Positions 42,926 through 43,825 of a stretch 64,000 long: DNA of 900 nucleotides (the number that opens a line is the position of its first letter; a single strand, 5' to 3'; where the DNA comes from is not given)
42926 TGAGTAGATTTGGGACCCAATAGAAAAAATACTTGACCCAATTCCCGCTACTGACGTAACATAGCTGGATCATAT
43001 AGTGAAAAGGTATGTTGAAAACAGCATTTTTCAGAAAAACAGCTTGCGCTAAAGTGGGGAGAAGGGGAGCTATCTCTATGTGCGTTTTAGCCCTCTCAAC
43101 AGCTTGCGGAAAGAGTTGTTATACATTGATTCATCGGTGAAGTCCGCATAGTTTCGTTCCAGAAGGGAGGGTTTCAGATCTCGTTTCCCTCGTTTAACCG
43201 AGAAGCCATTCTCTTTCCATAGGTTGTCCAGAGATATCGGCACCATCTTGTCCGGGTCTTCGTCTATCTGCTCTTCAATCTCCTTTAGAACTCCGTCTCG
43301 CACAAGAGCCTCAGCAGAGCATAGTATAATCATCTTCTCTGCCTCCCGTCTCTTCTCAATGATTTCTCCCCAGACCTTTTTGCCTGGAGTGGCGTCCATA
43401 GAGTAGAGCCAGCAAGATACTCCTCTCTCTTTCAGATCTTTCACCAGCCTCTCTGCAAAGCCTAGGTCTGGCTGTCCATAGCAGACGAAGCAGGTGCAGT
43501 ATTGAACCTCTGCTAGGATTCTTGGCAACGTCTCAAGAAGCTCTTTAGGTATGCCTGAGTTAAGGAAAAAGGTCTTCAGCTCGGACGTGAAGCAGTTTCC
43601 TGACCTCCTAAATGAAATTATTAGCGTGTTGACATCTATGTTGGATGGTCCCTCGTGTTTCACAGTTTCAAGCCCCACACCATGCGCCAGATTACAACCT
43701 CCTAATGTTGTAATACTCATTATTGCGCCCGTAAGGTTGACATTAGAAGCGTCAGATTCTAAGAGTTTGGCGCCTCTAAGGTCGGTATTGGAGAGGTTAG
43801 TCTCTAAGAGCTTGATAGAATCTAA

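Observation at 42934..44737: Pentapeptide-repeat/TIR gene flanked by ~85-bp direct repeats: a mobile or recombination-acquired candidate defence gene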

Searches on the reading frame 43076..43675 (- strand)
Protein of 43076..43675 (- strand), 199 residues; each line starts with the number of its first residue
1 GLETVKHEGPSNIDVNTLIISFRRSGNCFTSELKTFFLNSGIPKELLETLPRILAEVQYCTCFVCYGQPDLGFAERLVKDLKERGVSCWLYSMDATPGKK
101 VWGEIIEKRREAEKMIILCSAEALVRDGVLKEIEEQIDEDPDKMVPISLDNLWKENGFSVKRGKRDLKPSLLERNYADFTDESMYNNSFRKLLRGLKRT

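Call 20: search_solved_structures(query=window:43076-43570:-, max_evalue=10, show_alignments=3)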
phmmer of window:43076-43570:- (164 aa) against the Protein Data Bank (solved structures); distinct sequences matched with E-value up to 10: 23.
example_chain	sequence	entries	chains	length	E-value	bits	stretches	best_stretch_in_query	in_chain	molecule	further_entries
2z5v_A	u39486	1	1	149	0.0097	18.8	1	26-87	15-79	Myeloid differentiation primary response protein MyD88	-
4dom_A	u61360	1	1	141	0.01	18.8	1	26-87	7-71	Myeloid differentiation primary response protein MyD88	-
8w8m_D2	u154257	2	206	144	0.01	18.8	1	26-87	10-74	Myeloid differentiation primary response protein MyD88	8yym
4eo7_A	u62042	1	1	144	0.01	18.7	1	26-87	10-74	Myeloid differentiation primary response protein MyD88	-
2js7_A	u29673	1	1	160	0.011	18.7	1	26-87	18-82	Myeloid differentiation primary response protein MyD88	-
7l6w_A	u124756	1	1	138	0.011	18.6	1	27-87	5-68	Myeloid differentiation primary response protein MyD88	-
7beq_A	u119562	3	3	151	0.012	18.5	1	26-87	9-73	Myeloid differentiation primary response protein MyD88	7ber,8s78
8qlo_A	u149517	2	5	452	0.017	18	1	28-115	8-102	Toll/interleukin-1 receptor domain-containing protein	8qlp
2y92_A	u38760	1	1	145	0.057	16.3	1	24-84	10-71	TOLL/INTERLEUKIN-1 RECEPTOR DOMAIN-CONTAINING ADAPTER PROTEIN,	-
4lqd_A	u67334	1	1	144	0.06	16.2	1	24-84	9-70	Toll/interleukin-1 receptor domain-containing adapter protein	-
8jzm_A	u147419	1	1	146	0.061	16.2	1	24-84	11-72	Toll/interleukin-1 receptor domain-containing adapter protein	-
3ub4_A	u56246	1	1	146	0.061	16.2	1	24-84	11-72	Toll/interleukin-1 receptor domain-containing adapter protein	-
3ub2_A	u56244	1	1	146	0.061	16.2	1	24-84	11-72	Toll/interleukin-1 receptor domain-containing adapter protein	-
5iww_D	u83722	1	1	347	0.062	16.2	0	63-111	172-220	PLS9-PPR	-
4fz5_A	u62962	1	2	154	0.069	16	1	24-84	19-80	Toll/interleukin-1 receptor domain-containing adapter protein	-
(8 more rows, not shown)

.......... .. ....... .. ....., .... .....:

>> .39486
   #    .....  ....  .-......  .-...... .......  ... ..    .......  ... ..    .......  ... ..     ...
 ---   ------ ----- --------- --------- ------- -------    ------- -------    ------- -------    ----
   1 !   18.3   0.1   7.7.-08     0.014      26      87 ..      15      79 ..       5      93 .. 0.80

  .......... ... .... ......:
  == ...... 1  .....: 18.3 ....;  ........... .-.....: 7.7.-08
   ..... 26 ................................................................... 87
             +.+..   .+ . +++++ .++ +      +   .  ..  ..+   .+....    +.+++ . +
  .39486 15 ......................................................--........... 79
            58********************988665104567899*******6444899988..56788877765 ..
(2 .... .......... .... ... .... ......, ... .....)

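Call 49: predict_structure(alignment_id=A2)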
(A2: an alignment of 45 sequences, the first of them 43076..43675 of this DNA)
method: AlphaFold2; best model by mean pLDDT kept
length: 199 residues; sequences in the alignment: 45
mean_pLDDT: 88.8   pTM: 0.79
mean pLDDT of the five models: 88.8, 85.7, 85.4, 82.8, 80.5
residues with pLDDT >= 90: 132; 70-90: 46; 50-70: 18; < 50: 3
segments of 3 or more residues with pLDDT < 50: 1-3
pLDDT, mean of each block of 10 residues (from residue 1): 57 81 86 91 92 88 96 98 94 75 70 93 95 92 95 96 95 94 97 91
secondary structure, 60 per line:
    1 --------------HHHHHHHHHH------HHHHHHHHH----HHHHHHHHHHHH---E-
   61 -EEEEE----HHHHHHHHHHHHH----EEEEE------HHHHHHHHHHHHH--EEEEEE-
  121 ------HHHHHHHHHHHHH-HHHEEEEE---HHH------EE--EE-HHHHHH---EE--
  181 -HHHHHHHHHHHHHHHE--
elements in order: H15-24 H31-39 H44-55 E62-66 H71-83 E88-92 H99-111 E114-119 H127-139 E144-148 H168-173 H182-196

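Call 51: fold_search(model_id=the predicted structure, library=pdb)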
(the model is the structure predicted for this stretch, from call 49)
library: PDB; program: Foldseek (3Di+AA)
matches with E <= 10: 1672; with E <= 0.001: 5
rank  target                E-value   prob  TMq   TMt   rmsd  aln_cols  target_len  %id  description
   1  8qlo_A                7.7e-05  1.00  0.48  0.24   5.8       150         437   21  CryoEM structure of the apo SPARTA (BabAgo/TIR-APAZ) complex (released 2024-01-31)
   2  7nt7_MODEL_1_A        3.2e-04  1.00  0.43  0.50   5.9       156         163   19  Solution structure of toll like receptor 1 (TLR1) TIR domain (released 2021-08-25)
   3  8qlp_E                4.1e-04  1.00  0.49  0.25   5.3       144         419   25  CryoEM structure of the RNA/DNA bound SPARTA (BabAgo/TIR-APAZ) tetrameric complex (released 2024-01-31)
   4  8qlp_M                5.0e-04  1.00  0.49  0.25   5.2       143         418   24  CryoEM structure of the RNA/DNA bound SPARTA (BabAgo/TIR-APAZ) tetrameric complex (released 2024-01-31)
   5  4c6r_A                7.4e-04  1.00  0.48  0.57   4.6       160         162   15  Crystal structure of the TIR domain from the Arabidopsis Thaliana disease resistance protein RPS4 (released 2014-05-28)
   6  3ozi_B                1.0e-03  1.00  0.41  0.47  10.7       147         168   15  Crystal structure of the TIR domain from the flax disease resistance protein L6 (released 2011-04-27)
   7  7qg0_A                1.0e-03  1.00  0.47  0.17  12.7       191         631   18  Inhibitor-induced hSARM1 duplex (released 2022-12-21)
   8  4c6t_D                1.1e-03  1.00  0.45  0.53   5.1       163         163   15  Crystal structure of the RPS4 and RRS1 TIR domain heterodimer (released 2014-05-28)
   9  8p2m_B                1.3e-03  1.00  0.47  0.17  10.1       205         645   12  C. elegans TIR-1 protein. (released 2023-09-06)
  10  1vim_B                1.4e-03  0.92  0.30  0.31  18.9       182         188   15  Crystal structure of an hypothetical protein (released 2003-12-30)
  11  6zfx_A                1.5e-03  1.00  0.49  0.17   9.0       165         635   18  hSARM1 GraFix-ed (released 2020-11-18)
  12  7nux                  1.6e-03  1.00  0.55  0.66   5.7       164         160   17  Crystal structure of the TIR domain of human TLR1 (crystallised without ZN2+ ions) (released 2021-08-25)
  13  7rts                  1.6e-03  1.00  0.46  0.54   5.2       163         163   17  Crystal structure of the TIR domain from the grapevine disease resistance protein RUN1 without the AE interface (released 2021-10-13)
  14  4c6t_B                1.7e-03  1.00  0.46  0.53   5.0       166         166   15  Crystal structure of the RPS4 and RRS1 TIR domain heterodimer (released 2014-05-28)
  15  1vim_C                1.8e-03  0.91  0.30  0.31  18.9       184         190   14  Crystal structure of an hypothetical protein (released 2003-12-30)
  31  3ozi_A                4.3e-03  1.00  0.38  0.44   3.1        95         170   18  Crystal structure of the TIR domain from the flax disease resistance protein L6 (released 2011-04-27)
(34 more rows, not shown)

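Call 68: search_protein_representatives(protein=window:43076-43675:-)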
Query: 199 residues. Proteins with E-value up to 0.001 (for the whole library): 3929; up to 1e-10: 759; up to 1e-30: 114. The best 150 are listed.
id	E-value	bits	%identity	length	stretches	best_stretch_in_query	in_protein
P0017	3.0e-109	379.3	51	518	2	1-198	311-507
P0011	1.5e-95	334.6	74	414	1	1-198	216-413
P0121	3.6e-81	287.6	62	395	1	1-198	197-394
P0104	5.5e-77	274.0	61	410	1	1-199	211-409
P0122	2.0e-76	272.2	60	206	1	1-198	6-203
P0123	5.6e-76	270.7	59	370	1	1-198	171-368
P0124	2.0e-75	268.9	60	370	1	1-198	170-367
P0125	4.1e-74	264.6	57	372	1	1-197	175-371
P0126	4.0e-73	261.4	59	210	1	1-198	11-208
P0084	4.2e-73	261.3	59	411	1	1-198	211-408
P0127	1.4e-72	259.7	59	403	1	2-198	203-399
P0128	5.2e-72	257.8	58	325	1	1-198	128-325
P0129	1.1e-71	256.7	56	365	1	1-197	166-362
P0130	4.9e-71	254.6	56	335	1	1-198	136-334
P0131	1.0e-70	253.5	57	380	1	1-197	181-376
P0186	1.2e-46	175.0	55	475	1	57-198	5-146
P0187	1.2e-46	175.0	56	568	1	51-196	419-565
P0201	2.4e-39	151.1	48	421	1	56-184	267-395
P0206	1.7e-38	148.4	49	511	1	60-197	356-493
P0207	1.3e-37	145.5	51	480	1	57-198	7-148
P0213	1.8e-36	141.8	50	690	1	56-198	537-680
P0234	6.9e-27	110.5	38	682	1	53-198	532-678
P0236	2.1e-26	108.9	42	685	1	56-180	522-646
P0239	1.6e-25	106.1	40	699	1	57-196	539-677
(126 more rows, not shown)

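Call 69: search_protein_families(library=pfam, proteins=[P0186, P0207, P0187, P0213, P0234, P0239, P0206, P0201, P0122, P0236], max_evalue=0.001)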
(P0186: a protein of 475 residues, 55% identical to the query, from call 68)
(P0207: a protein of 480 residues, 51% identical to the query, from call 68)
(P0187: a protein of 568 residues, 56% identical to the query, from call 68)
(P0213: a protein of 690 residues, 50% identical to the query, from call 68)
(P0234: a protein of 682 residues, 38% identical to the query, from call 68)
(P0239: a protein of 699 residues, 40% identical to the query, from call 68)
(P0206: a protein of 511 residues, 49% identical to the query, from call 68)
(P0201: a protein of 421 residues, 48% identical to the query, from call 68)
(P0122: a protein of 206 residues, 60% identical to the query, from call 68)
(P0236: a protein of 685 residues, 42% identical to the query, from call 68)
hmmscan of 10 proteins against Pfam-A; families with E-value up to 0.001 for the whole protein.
P0186 (475 aa): 2 families
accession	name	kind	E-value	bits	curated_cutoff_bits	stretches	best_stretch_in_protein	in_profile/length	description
PF04326.19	SLFN_AlbA_2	-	9.7e-16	58.8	25.3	1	315-458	1-116/118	Schlafen, AlbA_2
PF13676.11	TIR_2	-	4.7e-14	53.4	28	1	11-140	2-121/122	TIR domain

P0207 (480 aa): 2 families
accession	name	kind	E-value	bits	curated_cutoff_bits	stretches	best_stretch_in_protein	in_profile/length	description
PF04326.19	SLFN_AlbA_2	-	4.9e-14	53.3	25.3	1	316-448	1-117/118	Schlafen, AlbA_2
PF13676.11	TIR_2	-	7.5e-13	49.5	28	1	13-143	2-122/122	TIR domain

P0187 (568 aa): 3 families
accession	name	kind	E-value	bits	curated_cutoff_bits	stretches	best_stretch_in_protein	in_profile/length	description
PF13676.11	TIR_2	-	1.3e-14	55.1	28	1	431-562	2-122/122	TIR domain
PF04041.19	Glyco_hydro_130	-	1.1e-07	31.5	26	0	241-309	56-124/320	beta-1,4-mannooligosaccharide phosphorylase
PF00251.26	Glyco_hydro_32N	-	2.3e-06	27.9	22.1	0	107-212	15-122/307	Glycosyl hydrolases family 32 N-terminal domain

P0213 (690 aa): 2 families
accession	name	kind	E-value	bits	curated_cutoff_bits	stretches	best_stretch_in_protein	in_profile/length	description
PF13676.11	TIR_2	-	3.8e-13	50.4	28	1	544-646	2-101/122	TIR domain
PF01582.25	TIR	-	0.0006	20.1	21.3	0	541-617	2-80/179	TIR domain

P0234 (682 aa): 1 family
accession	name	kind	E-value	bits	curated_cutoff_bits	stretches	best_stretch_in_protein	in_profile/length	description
PF13676.11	TIR_2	-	1.3e-12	48.7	28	1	542-633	2-96/122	TIR domain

P0239 (699 aa): 1 family
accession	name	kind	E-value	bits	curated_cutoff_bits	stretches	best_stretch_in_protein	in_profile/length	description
PF13676.11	TIR_2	-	9.7e-18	65.3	28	1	545-674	2-122/122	TIR domain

P0206 (511 aa): 2 families
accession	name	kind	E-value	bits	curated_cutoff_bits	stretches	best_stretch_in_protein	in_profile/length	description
PF00078.32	RVT_1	-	3.1e-20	73.2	29.6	1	55-262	1-203/205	Reverse transcriptase (RNA-dependent DNA polymerase)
PF13676.11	TIR_2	-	7.9e-12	46.2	28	1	359-489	2-122/122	TIR domain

P0201 (421 aa): 1 family
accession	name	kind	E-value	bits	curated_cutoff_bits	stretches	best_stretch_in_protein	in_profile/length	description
PF13676.11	TIR_2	-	9.3e-14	52.4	28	1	274-394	2-114/122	TIR domain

P0122 (206 aa): 1 family
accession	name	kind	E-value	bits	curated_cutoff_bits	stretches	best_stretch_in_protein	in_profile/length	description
PF13676.11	TIR_2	-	1.6e-15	58.1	28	1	68-198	2-122/122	TIR domain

P0236 (685 aa): 1 family
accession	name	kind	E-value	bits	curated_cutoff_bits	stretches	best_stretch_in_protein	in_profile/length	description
PF13676.11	TIR_2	-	1e-12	49.1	28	1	529-654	2-118/122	TIR domain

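Call 70: find_related_loci(query=A2, collection=viral_contigs, flank=6000)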
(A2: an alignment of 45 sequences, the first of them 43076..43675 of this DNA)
Query A2 (199 aa) in viral_contigs; peptide patterns used: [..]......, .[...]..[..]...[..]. (x = any residue, [..] = any of these).
461 stretches matched a pattern, but none encodes a relative of the query by tblastn (E <= 1e-3).

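Call 83: fold_search(model_id=the predicted structure, library=viral)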
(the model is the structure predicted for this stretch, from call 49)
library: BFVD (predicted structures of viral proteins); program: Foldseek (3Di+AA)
matches with E <= 10: 923; with E <= 0.001: 1
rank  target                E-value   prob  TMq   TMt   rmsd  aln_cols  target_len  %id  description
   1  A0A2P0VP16            6.3e-05  1.00  0.47  0.11   6.1       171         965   17  TIR/WD40 domain-containing protein [Tetraselmis virus 1]
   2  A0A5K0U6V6            3.1e-03  0.99  0.30  0.35   4.6       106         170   14  Nucleoside 2-deoxyribosyltransferase [Yasminevirus sp. GU-2018]
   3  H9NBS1                3.3e-03  0.89  0.32  0.25   8.5       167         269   12  (no name in the UniProt tables at hand)
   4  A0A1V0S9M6            6.7e-03  0.89  0.35  0.17   9.7       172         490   11  AIR carboxylase [Catovirus CTV1]
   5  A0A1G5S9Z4            7.1e-03  0.97  0.38  0.36   5.7       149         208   13  (no name in the UniProt tables at hand)
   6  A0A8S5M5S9            7.6e-03  0.99  0.42  0.53   4.6       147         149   15  Nucleoside 2-deoxyribosyltransferase [Podoviridae sp. ctaNW81]
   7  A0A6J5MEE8            1.7e-02  0.87  0.34  0.46   8.2       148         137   11  Nucleoside 2-deoxyribosyltransferase [uncultured Caudovirales phage]
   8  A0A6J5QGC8            1.8e-02  0.41  0.27  0.07  11.6       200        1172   10  SGNH_hydrolase domain containing protein [uncultured Caudovirales phage]
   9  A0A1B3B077            2.2e-02  0.91  0.39  0.45   6.1       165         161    9  Deoxyuridine triphosphatase [Gordonia phage Ghobes]
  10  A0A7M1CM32            2.3e-02  0.69  0.30  0.31  11.6       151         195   10  (no name in the UniProt tables at hand)
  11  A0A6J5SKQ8            2.5e-02  0.96  0.35  0.50   4.6       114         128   14  Nucleoside 2-deoxyribosyltransferase [uncultured Caudovirales phage]
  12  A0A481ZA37            3.2e-02  0.44  0.33  0.17  16.4       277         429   12  AIG1 family protein [Pithovirus LCPAC304]
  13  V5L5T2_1              3.6e-02  0.72  0.31  0.09  11.1       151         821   12  (no name in the UniProt tables at hand)
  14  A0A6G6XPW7            4.1e-02  0.57  0.30  0.19  11.3       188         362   10  (no name in the UniProt tables at hand)
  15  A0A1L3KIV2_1          4.4e-02  0.93  0.35  0.06   9.9       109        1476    8  (no name in the UniProt tables at hand)
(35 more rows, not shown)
